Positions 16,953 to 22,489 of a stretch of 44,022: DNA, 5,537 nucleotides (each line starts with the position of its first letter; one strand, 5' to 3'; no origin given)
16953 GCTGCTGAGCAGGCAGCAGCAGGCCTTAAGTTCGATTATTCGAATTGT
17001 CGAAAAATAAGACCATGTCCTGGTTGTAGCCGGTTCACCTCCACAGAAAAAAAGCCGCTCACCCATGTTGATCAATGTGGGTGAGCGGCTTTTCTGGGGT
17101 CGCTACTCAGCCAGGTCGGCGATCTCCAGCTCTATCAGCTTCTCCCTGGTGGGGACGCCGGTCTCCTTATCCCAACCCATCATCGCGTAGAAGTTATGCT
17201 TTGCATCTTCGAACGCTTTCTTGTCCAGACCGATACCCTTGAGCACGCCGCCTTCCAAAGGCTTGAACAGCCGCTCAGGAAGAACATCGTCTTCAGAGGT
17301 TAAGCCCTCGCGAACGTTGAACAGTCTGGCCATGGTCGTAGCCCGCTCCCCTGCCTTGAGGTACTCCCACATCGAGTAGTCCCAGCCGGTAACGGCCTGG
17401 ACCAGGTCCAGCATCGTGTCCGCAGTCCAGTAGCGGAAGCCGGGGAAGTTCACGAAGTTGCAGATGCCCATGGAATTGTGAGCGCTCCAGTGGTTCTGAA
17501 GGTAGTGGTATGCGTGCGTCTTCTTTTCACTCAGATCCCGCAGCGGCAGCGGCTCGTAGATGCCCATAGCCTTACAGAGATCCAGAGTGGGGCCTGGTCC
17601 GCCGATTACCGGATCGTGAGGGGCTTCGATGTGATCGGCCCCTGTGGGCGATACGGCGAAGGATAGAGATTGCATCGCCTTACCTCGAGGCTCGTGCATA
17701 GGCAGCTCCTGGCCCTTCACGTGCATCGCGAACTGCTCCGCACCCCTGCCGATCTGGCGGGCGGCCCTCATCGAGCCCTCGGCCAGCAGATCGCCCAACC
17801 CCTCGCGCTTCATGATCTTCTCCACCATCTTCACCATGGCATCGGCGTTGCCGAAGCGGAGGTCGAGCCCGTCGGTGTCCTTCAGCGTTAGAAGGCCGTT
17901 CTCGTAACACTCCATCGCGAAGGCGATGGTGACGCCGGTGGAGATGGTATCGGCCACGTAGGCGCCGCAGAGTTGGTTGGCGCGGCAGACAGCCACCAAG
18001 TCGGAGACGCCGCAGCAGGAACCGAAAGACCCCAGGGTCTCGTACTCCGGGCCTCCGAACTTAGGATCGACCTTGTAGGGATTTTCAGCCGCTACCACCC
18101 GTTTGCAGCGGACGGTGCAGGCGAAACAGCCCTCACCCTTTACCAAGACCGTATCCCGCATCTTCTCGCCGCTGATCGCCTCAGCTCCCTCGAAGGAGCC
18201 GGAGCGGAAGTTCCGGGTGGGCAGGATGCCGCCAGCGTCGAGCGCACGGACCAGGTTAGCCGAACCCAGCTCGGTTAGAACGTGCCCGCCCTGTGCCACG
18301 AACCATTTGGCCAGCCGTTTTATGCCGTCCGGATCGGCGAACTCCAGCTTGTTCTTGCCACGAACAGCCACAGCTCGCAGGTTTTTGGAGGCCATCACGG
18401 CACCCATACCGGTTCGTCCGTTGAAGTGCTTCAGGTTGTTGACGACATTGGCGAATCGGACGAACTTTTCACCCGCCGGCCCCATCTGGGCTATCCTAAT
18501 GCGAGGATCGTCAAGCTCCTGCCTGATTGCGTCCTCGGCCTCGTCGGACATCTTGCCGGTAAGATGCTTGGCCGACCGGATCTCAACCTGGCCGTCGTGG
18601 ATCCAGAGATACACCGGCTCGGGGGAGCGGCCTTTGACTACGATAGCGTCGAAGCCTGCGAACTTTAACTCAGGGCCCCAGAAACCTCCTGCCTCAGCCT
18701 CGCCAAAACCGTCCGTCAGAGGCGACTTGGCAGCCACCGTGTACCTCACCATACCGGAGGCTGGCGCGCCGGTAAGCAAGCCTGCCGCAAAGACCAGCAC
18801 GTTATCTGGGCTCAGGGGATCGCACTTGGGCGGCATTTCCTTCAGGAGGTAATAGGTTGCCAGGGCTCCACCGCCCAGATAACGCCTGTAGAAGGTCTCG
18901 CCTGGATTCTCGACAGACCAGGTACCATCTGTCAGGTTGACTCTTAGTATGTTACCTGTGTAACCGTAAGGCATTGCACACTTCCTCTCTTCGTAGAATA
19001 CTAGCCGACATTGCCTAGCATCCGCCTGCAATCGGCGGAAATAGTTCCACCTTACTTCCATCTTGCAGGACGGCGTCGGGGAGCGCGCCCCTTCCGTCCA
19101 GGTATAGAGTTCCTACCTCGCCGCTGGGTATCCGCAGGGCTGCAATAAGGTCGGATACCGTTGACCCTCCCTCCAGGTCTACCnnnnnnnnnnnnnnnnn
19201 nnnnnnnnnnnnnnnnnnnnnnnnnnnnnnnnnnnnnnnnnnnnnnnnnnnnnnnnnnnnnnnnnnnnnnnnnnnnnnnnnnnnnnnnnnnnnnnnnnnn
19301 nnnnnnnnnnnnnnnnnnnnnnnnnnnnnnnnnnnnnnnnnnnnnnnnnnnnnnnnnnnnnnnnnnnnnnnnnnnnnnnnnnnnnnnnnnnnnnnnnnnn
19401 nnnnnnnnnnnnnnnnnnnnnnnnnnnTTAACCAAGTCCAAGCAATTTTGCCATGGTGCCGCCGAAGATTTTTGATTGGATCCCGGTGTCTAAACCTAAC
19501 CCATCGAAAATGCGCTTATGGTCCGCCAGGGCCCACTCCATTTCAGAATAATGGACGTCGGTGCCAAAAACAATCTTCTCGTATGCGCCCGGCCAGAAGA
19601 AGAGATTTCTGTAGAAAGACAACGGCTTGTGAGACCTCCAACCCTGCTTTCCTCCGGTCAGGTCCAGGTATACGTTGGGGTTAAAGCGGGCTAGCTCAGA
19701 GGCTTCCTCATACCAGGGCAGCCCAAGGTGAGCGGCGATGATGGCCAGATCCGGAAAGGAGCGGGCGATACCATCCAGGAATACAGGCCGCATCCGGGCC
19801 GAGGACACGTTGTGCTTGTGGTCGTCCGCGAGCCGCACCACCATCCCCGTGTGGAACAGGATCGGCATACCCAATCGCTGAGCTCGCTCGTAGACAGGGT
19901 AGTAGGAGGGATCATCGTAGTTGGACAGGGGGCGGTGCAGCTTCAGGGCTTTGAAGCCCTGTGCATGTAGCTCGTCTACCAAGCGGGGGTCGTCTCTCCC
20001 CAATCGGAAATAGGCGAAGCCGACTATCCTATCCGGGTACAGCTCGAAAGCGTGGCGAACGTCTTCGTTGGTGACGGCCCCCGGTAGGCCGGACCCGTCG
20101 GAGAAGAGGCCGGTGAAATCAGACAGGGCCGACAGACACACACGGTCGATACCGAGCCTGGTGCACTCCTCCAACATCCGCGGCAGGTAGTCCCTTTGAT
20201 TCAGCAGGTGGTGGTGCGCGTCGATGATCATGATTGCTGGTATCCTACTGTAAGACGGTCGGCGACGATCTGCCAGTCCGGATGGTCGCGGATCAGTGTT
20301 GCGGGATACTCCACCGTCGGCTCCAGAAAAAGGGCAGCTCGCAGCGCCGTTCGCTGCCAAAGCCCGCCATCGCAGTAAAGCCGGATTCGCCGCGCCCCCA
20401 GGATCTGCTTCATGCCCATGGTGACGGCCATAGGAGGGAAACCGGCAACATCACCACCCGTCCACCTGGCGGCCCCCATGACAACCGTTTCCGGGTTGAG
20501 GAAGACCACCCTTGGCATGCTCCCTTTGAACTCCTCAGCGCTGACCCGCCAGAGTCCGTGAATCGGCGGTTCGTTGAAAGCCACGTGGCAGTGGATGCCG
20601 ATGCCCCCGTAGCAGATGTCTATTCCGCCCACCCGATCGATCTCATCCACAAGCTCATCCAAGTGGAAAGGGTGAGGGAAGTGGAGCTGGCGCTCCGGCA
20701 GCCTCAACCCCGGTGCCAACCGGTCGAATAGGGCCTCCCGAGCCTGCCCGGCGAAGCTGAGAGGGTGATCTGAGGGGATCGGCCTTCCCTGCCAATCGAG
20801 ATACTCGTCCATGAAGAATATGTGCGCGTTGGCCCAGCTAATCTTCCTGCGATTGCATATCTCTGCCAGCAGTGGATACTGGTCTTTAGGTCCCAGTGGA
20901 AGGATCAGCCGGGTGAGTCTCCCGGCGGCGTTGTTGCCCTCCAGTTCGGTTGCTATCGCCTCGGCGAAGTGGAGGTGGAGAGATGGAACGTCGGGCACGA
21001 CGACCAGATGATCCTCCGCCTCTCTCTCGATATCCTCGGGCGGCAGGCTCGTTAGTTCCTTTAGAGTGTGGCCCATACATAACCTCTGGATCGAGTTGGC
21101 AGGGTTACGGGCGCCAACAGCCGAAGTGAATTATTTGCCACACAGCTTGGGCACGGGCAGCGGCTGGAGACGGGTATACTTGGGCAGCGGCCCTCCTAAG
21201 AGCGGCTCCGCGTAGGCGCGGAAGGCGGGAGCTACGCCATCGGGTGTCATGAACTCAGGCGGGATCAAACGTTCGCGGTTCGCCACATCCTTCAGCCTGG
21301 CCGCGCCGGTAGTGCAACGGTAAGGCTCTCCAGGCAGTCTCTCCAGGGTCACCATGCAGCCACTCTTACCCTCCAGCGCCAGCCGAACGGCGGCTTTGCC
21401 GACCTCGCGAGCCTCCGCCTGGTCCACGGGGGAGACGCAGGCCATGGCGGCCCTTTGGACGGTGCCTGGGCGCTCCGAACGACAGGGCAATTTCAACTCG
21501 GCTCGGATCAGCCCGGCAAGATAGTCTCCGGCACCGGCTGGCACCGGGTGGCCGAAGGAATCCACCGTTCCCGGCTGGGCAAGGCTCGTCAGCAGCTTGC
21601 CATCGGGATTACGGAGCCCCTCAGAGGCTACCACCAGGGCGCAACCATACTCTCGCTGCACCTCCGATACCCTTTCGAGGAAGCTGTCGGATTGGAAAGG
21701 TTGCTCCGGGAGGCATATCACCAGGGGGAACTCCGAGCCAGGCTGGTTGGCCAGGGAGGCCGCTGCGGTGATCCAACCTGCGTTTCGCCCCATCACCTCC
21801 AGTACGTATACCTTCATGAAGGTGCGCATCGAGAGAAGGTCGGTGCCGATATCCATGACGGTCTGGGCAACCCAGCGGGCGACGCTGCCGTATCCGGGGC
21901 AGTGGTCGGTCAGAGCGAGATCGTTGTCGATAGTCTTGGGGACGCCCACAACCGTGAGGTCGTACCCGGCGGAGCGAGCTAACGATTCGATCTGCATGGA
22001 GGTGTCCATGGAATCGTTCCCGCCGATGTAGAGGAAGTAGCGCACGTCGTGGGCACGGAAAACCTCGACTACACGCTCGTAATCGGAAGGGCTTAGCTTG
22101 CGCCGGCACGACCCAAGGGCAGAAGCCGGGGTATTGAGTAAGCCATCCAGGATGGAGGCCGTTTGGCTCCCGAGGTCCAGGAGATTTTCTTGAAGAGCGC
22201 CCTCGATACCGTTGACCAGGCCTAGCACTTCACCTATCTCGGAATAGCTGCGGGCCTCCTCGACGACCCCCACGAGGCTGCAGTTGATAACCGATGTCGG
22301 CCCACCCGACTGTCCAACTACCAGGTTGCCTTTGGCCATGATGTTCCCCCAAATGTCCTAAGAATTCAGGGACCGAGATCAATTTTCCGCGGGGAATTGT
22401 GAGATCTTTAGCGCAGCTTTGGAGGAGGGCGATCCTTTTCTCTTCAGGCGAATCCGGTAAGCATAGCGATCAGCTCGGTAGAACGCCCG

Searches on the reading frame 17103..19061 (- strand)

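Call 7: search_protein_families(library=pfam, proteins=[window:17103-19061:-])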
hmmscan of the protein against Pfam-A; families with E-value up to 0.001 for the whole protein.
window:17103-19061:- (652 aa): 2 families
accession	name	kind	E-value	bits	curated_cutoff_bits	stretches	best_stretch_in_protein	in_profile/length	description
PF01314.23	AFOR_C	-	1.4e-125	419.9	27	1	261-647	19-385/385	Aldehyde ferredoxin oxidoreductase, domains 2 & 3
PF02730.20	AFOR_N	-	1e-74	251.1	29.8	1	36-235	1-198/199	Aldehyde ferredoxin oxidoreductase, N-terminal domain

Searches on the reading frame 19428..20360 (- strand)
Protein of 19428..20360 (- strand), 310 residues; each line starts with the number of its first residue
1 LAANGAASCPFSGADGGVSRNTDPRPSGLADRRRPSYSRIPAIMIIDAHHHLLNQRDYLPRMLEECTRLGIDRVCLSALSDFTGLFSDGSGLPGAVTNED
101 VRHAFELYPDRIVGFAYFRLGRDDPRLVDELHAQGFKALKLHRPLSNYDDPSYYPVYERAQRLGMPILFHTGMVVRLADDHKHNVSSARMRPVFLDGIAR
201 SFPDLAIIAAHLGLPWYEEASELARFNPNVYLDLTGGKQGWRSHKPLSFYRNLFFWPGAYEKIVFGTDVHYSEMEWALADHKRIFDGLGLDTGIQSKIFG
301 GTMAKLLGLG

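Call 7: search_protein_families(library=pfam, proteins=[window:19428-20360:-])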
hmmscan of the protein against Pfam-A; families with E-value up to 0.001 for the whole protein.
window:19428-20360:- (310 aa): 1 family
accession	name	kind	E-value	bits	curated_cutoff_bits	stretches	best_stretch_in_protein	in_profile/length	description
PF04909.20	Amidohydro_2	-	2.2e-28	100.3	26.4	1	46-309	1-289/289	Amidohydrolase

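Call 25: search_protein_families(library=ncbifam, proteins=[window:19428-20360:-], max_evalue=0.00001)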
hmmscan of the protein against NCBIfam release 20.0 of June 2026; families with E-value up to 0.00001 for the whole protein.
window:19428-20360:- (310 aa): 0 families

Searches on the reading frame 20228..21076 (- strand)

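Call 7: search_protein_families(library=pfam, proteins=[window:20228-21076:-])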
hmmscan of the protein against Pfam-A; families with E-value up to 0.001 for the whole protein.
window:20228-21076:- (282 aa): 1 family
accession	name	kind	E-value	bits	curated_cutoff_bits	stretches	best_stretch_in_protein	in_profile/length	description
PF01182.26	Glucosamine_iso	-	1.7e-06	28.5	27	1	38-132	11-97/225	Glucosamine-6-phosphate isomerases/6-phosphogluconolactonase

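Call 25: search_protein_families(library=ncbifam, proteins=[window:20228-21076:-], max_evalue=0.00001)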
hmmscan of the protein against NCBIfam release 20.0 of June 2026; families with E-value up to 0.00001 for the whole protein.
window:20228-21076:- (282 aa): 6 families
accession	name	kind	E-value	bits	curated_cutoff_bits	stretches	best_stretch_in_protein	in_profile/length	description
TIGR00502.1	nagB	equivalog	4.2e-17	62.3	236.9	1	63-274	45-241/259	glucosamine-6-phosphate deaminase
NF001684.0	PRK00443.1-4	subfamily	3e-15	56.4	326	1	25-274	4-235/260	glucosamine-6-phosphate deaminase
NF002557.0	PRK02122.1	subfamily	1e-13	50.3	384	1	25-274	32-269/653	glucosamine-6-phosphate deaminase-like protein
NF009022.0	PRK12358.1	equivalog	1.9e-08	34.1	247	1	128-274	95-231/239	glucosamine-6-phosphate deaminase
NF007291.0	PRK09762.1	equivalog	7.5e-08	32.2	271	0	142-170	118-146/236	galactosamine-6-phosphate isomerase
NF001685.0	PRK00443.1-5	equivalog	1.7e-07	30.8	513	1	57-249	37-216/266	glucosamine-6-phosphate deaminase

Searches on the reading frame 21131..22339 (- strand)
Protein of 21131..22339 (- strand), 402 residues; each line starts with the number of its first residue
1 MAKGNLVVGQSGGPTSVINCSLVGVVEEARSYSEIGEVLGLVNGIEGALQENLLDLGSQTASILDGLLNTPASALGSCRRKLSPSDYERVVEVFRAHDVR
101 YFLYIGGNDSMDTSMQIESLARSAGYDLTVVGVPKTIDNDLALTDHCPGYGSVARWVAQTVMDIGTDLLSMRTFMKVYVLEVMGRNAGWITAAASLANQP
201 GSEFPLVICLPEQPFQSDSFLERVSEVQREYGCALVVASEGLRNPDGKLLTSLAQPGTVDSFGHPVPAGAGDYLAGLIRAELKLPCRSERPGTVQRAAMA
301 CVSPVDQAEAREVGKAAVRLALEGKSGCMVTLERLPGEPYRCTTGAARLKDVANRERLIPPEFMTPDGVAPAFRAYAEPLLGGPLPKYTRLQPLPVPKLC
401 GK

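Call 7: search_protein_families(library=pfam, proteins=[window:21131-22339:-])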
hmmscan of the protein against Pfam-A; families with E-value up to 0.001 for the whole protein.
window:21131-22339:- (402 aa): 1 family
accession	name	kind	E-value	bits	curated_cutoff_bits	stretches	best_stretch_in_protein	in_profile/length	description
PF00365.25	PFK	-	4.8e-51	174.2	30.9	1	6-320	2-276/277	Phosphofructokinase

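Call 25: search_protein_families(library=ncbifam, proteins=[window:21131-22339:-], max_evalue=0.00001)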
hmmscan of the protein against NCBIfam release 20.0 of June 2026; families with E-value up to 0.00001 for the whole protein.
window:21131-22339:- (402 aa): 11 families
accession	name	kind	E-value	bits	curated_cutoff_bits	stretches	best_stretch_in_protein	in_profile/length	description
NF010675.0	PRK14072.1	subfamily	4.9e-143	476.8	273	1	1-388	1-394/416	diphosphate--fructose-6-phosphate 1-phosphotransferase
TIGR02483.1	PFK_mixed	subfamily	3.4e-40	138.1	430.55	1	8-333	4-312/325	phosphofructokinase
NF002872.1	PRK03202.1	subfamily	1.9e-39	135.6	253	1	10-333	7-291/323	ATP-dependent 6-phosphofructokinase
NF010674.0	PRK14071.1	equivalog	5.8e-29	101.1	544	1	9-332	10-321/360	ATP-dependent 6-phosphofructokinase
NF005301.0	PRK06830.1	equivalog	4.4e-26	91.3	400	1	12-331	90-401/445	ATP-dependent 6-phosphofructokinase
TIGR02478.1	6PF1K_euk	equivalog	2.2e-23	82.4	708.4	2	7-229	393-603/744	6-phosphofructokinase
TIGR02482.1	PFKA_ATP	equivalog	4.5e-22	78.4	371.35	1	8-240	4-221/301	6-phosphofructokinase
NF041103.1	PFKA_PPi_Ttgales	equivalog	5.3e-21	75.1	550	1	11-191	6-182/407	diphosphate--fructose-6-phosphate 1-phosphotransferase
NF005482.0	PRK07085.1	subfamily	1.6e-19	69.9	446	1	10-200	80-269/558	diphosphate--fructose-6-phosphate 1-phosphotransferase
TIGR02477.1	PFKA_PPi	equivalog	3e-17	62.3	587.95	1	11-200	75-263/539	diphosphate--fructose-6-phosphate 1-phosphotransferase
NF005121.0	PRK06555.1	equivalog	1.3e-16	60.4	395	1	94-196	108-208/404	pyrophosphate--fructose-6-phosphate 1-phosphotransferase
